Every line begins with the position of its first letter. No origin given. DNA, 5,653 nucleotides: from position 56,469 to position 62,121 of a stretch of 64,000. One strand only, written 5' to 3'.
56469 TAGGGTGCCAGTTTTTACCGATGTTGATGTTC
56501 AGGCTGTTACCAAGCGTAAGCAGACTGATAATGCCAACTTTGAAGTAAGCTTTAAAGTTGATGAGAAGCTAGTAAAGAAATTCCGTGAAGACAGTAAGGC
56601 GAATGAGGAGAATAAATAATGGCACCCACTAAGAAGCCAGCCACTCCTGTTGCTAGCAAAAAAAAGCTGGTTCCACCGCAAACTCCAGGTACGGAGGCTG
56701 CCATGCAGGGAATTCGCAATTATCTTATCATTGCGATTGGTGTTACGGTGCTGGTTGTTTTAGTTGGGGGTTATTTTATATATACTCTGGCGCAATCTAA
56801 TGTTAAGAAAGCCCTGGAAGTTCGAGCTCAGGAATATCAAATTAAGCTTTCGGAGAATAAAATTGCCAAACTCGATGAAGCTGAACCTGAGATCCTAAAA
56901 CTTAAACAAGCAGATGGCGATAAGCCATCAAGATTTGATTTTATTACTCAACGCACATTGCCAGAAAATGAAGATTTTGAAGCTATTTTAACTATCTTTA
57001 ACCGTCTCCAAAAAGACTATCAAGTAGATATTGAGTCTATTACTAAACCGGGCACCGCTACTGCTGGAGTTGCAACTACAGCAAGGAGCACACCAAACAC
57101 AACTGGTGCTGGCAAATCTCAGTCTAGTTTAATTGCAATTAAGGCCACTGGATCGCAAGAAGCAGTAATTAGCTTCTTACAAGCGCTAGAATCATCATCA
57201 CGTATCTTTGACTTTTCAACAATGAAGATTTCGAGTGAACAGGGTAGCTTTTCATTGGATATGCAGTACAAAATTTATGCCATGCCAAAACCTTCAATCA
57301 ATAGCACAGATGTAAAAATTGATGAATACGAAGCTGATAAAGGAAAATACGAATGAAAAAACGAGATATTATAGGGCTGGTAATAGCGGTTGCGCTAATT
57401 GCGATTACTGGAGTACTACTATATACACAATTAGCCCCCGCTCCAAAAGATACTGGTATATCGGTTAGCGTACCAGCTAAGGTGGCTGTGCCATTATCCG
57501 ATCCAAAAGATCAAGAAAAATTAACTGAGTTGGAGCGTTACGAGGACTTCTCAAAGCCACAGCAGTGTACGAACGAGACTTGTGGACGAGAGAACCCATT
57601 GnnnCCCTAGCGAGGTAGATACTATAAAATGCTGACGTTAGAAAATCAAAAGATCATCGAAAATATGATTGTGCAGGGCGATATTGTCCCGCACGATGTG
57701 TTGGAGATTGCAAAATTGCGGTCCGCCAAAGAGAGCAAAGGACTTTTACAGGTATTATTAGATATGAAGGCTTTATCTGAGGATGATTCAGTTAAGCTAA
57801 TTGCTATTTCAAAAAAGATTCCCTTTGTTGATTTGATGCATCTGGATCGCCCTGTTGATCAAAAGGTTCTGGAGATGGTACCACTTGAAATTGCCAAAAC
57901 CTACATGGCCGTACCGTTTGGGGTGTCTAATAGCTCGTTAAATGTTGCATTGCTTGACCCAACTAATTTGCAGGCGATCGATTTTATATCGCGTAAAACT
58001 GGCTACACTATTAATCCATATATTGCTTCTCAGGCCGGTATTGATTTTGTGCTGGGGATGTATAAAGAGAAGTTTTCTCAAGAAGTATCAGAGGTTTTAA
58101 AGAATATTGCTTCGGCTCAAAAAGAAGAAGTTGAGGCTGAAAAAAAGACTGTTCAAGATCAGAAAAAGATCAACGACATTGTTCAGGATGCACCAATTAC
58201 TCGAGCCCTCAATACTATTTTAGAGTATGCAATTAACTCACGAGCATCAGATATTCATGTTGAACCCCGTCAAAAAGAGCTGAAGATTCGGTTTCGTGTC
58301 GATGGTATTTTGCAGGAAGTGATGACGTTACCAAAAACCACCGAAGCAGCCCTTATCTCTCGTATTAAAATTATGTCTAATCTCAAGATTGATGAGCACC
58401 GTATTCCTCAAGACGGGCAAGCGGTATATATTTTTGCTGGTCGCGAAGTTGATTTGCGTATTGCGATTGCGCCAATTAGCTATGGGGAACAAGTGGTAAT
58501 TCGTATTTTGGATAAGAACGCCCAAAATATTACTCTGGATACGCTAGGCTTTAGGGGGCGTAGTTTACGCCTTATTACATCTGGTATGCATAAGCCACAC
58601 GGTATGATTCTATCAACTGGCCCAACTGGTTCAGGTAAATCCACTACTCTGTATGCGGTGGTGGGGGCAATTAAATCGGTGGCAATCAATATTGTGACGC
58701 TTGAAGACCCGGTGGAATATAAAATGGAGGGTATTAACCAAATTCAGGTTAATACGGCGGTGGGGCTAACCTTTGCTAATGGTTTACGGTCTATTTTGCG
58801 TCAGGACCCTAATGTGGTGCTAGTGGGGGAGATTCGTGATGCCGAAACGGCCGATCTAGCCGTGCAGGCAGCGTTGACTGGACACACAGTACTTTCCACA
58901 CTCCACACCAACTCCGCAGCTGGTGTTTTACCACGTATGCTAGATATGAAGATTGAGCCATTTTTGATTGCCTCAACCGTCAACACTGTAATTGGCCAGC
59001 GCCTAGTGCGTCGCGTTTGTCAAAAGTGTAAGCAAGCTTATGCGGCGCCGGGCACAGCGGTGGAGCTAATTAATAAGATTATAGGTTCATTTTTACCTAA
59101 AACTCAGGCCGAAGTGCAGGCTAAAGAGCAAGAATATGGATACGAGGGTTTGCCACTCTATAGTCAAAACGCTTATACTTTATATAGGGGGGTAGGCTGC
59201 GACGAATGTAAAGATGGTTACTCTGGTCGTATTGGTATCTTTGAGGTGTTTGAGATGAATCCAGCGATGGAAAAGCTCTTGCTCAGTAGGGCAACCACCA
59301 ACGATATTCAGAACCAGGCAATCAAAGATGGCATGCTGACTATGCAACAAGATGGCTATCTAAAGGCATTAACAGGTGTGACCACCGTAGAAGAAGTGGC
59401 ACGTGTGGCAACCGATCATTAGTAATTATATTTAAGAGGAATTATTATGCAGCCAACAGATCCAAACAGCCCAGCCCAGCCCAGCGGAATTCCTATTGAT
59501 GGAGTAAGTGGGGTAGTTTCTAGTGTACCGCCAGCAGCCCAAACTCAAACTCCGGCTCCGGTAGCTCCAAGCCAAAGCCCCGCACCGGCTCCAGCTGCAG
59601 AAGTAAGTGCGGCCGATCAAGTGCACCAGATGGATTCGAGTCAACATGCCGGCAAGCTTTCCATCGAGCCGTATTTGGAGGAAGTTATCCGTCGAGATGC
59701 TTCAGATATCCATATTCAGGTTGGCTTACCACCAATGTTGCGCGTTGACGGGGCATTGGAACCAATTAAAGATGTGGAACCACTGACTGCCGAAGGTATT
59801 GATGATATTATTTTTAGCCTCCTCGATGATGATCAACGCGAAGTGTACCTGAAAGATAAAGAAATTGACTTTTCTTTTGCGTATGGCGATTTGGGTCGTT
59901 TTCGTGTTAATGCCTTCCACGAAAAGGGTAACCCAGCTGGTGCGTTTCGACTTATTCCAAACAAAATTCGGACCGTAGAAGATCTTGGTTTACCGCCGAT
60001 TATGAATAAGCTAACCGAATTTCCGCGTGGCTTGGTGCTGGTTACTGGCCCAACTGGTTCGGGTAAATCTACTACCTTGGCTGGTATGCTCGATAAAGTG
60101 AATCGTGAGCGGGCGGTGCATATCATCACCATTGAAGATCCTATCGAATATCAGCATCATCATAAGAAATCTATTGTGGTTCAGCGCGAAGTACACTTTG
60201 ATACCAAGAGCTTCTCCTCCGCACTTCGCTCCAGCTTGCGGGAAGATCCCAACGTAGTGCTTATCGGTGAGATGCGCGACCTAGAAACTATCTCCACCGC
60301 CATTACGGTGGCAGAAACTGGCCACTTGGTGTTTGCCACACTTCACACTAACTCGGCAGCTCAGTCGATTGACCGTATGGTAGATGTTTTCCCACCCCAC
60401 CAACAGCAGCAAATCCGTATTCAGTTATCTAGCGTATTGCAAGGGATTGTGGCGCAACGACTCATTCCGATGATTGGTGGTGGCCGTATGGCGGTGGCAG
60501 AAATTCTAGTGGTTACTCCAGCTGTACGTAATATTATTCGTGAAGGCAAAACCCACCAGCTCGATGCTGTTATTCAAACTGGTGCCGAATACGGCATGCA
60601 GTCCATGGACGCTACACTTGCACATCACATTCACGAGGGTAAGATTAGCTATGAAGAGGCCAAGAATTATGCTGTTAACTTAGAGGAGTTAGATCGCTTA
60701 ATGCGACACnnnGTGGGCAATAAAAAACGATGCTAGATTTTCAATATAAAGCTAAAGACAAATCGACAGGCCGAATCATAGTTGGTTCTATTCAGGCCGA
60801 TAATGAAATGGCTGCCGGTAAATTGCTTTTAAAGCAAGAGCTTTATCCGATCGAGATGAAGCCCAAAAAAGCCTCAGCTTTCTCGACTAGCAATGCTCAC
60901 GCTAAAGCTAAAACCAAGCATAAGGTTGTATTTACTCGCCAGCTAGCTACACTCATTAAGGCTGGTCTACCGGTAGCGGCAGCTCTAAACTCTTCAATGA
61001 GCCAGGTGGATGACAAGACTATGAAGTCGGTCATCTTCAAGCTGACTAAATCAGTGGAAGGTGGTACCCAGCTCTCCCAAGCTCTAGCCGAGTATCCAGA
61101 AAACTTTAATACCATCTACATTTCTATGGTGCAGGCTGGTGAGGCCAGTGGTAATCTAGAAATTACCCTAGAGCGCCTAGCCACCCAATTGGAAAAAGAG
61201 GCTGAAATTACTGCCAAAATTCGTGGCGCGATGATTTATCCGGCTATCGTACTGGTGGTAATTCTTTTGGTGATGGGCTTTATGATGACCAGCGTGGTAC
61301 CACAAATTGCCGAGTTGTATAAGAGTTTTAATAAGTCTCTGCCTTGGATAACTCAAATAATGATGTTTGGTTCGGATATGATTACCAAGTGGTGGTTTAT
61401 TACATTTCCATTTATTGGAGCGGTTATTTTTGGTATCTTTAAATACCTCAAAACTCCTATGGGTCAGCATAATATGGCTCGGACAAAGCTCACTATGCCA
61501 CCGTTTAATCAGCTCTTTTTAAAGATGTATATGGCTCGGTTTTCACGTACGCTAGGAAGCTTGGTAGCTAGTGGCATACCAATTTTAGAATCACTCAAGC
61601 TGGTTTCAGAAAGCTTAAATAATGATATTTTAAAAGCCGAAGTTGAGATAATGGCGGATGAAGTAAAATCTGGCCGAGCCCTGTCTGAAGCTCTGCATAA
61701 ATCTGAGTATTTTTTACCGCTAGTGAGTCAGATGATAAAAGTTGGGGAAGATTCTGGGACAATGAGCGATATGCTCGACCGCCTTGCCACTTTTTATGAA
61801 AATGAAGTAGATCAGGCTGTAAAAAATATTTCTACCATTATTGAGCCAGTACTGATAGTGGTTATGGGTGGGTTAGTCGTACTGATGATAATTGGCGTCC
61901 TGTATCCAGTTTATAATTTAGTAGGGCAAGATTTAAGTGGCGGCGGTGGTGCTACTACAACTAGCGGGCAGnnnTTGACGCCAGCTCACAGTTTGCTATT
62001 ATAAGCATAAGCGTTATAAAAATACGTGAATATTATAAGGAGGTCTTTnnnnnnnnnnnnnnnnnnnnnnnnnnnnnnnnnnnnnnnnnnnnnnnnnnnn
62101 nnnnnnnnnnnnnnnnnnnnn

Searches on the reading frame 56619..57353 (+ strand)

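Call 6: search_protein_families(library=pfam, proteins=[window:56619-57353:+], max_evalue=0.1)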
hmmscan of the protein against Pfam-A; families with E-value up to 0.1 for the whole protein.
window:56619-57353:+ (245 aa): 4 families
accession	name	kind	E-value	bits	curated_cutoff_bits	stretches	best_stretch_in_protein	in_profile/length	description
PF14163.11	SieB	-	0.00042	20.4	26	1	29-94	24-87/147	Super-infection exclusion protein B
PF18222.6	PilN_bio_d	-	0.021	15.5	25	1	127-212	9-93/102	PilN biogenesis protein dimerization domain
PF04507.18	DUF576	-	0.052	13.5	27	1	50-96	76-121/225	Csa1 family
PF04689.18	S1FA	-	0.09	13.4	21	1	37-62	14-39/66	DNA binding protein S1FA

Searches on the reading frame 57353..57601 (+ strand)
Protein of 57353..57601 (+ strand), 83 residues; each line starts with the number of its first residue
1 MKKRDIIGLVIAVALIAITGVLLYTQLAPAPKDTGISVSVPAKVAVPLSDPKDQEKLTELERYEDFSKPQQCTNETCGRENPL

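Call 95: search_protein_families(library=pfam, proteins=[window:57353-57601:+], max_evalue=0.1)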
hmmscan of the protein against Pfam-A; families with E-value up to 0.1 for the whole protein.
window:57353-57601:+ (83 aa): 0 families

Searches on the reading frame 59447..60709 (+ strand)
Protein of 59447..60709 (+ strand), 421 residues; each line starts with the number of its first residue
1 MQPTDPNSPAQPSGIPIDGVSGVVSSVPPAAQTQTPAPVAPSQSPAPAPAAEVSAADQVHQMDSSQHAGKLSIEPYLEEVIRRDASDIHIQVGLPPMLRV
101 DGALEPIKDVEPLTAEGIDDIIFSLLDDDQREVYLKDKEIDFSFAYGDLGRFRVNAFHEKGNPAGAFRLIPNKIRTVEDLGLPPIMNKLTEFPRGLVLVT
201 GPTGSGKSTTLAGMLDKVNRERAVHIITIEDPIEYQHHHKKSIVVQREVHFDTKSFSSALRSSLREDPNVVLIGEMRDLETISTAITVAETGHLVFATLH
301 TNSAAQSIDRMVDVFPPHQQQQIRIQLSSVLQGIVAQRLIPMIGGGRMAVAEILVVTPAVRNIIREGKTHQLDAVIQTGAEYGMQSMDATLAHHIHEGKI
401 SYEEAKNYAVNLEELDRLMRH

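Call 11: search_protein_families(library=ncbifam, proteins=[window:59447-60709:+], max_evalue=0.01)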
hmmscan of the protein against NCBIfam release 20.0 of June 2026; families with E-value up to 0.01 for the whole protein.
window:59447-60709:+ (421 aa): 19 families
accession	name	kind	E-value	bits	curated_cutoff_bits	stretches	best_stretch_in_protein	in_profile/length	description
TIGR01420.1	pilT_fam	subfamily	2.5e-142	474.1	319.1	1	73-412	2-341/343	PilT/PilU family type 4a pilus ATPase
TIGR02533.1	type_II_gspE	equivalog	2.9e-48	164.8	630.25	1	186-341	235-380/486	type II secretion system ATPase GspE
NF007755.0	PRK10436.1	equivalog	5.3e-44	150.6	617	1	59-340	76-355/465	type II secretion system protein GspE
TIGR02525.1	plasmid_TraJ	equivalog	1.3e-43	149.5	368.3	1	164-379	119-337/372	plasmid transfer ATPase TraJ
TIGR02538.1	type_IV_pilB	equivalog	1.3e-42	146.2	675.65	1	75-340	187-452/564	type IV-A pilus assembly ATPase PilB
TIGR02524.1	dot_icm_DotB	equivalog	1.1e-41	143.2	463.3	1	75-401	8-346/358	Dot/Icm type IV secretion system ATPase DotB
NF053534.1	T4PilAsmATPsTfpB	equivalog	3.5e-39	134.7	850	1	187-341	329-473/584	type IV pilus assembly ATPase TfpB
NF041000.1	ATPase_ComGA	equivalog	6.2e-38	130.3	300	1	186-341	120-266/267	competence type IV pilus ATPase ComGA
TIGR02782.1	TrbB_P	equivalog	3.9e-14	52.7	304.55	1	197-332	139-273/303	P-type conjugative transfer ATPase TrbB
NF058587.1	archaellum_moto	equivalog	4.6e-14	52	550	1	197-311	278-393/527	archaellum flagellar ATPase motor FlaI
TIGR02788.1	VirB11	equivalog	2e-12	46.8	249.95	1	197-316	147-267/308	P-type DNA transfer ATPase VirB11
TIGR03819.1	heli_sec_ATPase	hypoth_equivalog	2.4e-12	46.7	373.15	1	195-311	179-297/340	TadA family conjugal transfer-associated ATPase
NF010469.0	PRK13894.1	subfamily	1.8e-10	40.7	508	1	197-321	152-274/320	conjugal transfer ATPase TrbB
NF053672.1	bindosome_BasE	exception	2.7e-10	39.6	1000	1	197-332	273-408/512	bindosome assembly system ATPase subunit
NF010407.0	PRK13833.1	subfamily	2.6e-09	36.9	499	1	197-336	147-284/323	conjugal transfer protein TrbB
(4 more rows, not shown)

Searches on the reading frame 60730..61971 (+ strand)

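Call 11: search_protein_families(library=ncbifam, proteins=[window:60730-61971:+], max_evalue=0.01)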
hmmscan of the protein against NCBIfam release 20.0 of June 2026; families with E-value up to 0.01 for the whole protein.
window:60730-61971:+ (414 aa): 7 families
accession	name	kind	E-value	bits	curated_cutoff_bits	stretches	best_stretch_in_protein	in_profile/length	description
TIGR02120.1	GspF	equivalog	6e-111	371.5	424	1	4-397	1-397/401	type II secretion system inner membrane protein GspF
NF052607.1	T4PiliAsmPilCThrm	equivalog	5.7e-96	322.1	700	1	1-400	1-403/406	type IV pilus assembly protein PilC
NF052606.1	T4PiliAsmPilCMyx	equivalog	8.3e-84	281.8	700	1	4-399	22-416/419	type IV pilus assembly protein PilC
NF047826.1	T3SSXpsF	equivalog_domain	1.3e-83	281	650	1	2-398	2-401/405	type II secretion system protein XpsF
NF007861.0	PRK10573.1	equivalog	1.1e-79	268.4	401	1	12-397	14-394/401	protein transport protein HofC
NF041012.2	T4P_ComGB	equivalog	1.5e-45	156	240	1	65-398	3-331/332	competence type IV pilus assembly protein ComGB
NF010372.0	PRK13798.1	subfamily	0.0032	17.6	124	1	113-163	100-150/173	2-oxo-4-hydroxy-4-carboxy-5-ureidoimidazoline decarboxylase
